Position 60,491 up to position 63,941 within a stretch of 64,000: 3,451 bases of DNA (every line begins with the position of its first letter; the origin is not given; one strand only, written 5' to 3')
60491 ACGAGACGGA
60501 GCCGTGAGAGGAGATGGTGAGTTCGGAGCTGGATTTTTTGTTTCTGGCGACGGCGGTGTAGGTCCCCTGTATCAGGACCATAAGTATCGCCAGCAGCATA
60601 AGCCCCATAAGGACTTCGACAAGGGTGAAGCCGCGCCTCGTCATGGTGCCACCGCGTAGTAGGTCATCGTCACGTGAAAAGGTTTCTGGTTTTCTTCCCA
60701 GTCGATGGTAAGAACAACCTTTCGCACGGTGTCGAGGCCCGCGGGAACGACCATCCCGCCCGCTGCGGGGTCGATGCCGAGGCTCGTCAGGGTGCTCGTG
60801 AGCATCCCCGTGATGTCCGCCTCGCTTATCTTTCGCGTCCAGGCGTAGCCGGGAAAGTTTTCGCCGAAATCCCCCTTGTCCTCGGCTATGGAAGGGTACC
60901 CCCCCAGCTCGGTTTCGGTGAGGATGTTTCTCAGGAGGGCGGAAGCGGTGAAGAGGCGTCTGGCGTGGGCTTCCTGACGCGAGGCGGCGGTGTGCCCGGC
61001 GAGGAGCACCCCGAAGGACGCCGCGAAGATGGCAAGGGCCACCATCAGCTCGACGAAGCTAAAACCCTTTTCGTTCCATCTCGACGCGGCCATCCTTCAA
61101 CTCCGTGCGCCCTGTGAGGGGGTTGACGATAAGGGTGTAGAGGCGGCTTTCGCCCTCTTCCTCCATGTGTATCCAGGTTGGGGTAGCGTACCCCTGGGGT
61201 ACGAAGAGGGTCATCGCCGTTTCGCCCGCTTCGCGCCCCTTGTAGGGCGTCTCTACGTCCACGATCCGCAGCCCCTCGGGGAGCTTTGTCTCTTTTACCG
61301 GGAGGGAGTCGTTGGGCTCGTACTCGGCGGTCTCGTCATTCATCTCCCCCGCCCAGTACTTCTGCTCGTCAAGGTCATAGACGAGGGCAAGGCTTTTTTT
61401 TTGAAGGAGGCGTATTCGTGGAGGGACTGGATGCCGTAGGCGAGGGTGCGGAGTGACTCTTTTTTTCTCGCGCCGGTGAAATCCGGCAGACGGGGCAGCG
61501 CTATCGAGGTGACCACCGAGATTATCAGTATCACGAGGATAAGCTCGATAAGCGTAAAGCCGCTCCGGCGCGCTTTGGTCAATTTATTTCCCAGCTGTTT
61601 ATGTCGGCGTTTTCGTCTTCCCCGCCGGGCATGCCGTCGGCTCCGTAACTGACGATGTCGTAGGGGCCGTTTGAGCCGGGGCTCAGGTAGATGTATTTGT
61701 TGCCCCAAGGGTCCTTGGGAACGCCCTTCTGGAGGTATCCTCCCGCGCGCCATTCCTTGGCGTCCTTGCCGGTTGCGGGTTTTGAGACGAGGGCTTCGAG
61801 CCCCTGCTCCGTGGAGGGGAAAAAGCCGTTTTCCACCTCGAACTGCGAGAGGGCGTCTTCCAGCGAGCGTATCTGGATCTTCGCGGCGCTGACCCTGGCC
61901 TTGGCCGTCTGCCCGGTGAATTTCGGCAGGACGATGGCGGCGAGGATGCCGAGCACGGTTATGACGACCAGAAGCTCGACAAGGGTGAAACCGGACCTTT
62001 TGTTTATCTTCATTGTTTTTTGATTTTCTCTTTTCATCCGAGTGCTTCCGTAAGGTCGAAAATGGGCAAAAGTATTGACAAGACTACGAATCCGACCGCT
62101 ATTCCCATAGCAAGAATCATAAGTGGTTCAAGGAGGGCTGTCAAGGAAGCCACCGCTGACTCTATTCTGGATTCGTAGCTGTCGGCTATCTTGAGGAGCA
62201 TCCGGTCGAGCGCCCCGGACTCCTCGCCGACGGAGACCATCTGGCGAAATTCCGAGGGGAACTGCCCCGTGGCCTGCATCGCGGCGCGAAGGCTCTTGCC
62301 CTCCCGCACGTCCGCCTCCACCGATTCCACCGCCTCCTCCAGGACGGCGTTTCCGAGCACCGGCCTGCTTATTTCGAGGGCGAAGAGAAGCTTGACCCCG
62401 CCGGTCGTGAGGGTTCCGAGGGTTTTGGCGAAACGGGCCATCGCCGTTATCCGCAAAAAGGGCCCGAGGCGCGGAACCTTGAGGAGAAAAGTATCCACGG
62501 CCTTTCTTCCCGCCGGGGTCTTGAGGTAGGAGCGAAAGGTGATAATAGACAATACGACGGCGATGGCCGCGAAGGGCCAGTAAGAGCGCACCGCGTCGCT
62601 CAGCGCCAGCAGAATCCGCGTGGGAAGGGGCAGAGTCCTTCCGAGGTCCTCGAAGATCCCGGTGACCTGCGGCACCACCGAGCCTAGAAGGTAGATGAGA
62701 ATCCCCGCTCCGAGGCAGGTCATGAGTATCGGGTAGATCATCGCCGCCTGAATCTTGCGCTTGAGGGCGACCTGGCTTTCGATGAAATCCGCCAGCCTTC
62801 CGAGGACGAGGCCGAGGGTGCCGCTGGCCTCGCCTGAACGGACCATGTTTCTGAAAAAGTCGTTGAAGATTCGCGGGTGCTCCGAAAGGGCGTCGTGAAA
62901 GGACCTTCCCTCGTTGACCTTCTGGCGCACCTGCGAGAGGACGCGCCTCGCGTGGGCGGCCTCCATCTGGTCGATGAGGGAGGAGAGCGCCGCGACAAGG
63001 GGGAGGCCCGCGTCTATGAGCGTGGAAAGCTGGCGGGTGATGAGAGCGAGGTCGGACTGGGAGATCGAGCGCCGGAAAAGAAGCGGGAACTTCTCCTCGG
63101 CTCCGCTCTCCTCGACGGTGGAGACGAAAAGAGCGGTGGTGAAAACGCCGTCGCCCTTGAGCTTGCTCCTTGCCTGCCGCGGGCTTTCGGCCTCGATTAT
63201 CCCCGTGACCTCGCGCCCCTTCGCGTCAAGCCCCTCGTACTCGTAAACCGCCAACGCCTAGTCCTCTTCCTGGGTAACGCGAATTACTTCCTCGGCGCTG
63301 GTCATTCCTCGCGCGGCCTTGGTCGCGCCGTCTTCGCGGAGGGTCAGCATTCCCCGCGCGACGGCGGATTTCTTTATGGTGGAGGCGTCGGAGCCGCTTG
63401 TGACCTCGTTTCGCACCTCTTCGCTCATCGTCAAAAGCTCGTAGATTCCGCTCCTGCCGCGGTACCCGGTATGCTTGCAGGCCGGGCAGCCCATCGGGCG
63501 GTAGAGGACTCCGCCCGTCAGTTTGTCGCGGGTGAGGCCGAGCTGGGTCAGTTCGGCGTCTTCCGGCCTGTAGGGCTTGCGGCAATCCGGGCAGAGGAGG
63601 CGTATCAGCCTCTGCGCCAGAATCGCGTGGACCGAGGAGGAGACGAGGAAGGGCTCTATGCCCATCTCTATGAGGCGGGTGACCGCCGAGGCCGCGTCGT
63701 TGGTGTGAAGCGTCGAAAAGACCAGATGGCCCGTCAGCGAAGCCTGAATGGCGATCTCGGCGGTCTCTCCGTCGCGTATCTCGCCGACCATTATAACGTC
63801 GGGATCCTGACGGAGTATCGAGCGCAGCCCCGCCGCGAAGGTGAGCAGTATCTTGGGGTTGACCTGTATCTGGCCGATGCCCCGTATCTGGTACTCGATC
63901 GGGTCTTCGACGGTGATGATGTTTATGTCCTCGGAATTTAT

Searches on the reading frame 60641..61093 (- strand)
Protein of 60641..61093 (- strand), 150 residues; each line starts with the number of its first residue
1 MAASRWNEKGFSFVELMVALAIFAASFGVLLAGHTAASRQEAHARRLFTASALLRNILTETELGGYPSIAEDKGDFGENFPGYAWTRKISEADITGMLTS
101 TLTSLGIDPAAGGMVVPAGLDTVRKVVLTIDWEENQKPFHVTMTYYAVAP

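Call 70: find_encoding_contigs(protein=window:60641-61093:-, flank=10000, max_places=5)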
Protein window:60641-61093:- (150 aa): 1 contig read that carries it; 1 place shown.
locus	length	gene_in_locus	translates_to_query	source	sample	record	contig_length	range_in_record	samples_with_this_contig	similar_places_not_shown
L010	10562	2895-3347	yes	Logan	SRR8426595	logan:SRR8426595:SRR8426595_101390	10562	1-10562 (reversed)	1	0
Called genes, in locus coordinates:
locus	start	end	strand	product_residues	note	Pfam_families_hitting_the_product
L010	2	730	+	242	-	?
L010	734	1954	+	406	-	PF28597:T2SSF_N, PF00482:T2SSF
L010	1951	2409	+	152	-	PF07963:N_methyl, PF08334:T2SSG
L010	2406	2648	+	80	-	PF07963:N_methyl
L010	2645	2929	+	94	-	-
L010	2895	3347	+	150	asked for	PF07963:N_methyl (weak)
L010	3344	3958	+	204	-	PF11612:T2SSJ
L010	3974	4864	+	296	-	PF21687:T2SSK_1st (weak), PF03934:T2SSK (weak)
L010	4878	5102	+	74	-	-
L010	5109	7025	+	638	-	PF00270:DEAD (weak), PF06733:DEAD_2 (weak), PF13307:Helicase_C_2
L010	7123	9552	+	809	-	PF02190:LON_substr_bdg, PF00004:AAA, PF07728:AAA_5, PF22667:Lon_lid, PF05362:Lon_C, PF13541:ChlI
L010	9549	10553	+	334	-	PF00586:AIRS, PF02769:AIRS_C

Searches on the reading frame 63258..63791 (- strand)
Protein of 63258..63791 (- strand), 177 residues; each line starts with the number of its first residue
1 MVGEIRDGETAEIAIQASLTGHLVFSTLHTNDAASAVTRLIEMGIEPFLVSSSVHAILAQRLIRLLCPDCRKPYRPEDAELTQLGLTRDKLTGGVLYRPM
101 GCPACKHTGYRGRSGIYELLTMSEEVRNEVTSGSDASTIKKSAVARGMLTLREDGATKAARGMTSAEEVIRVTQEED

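Call 58: find_encoding_contigs(protein=window:63258-63791:-, flank=10000, max_places=5)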
Protein window:63258-63791:- (177 aa): no gene with exactly this product is on record in the collection.
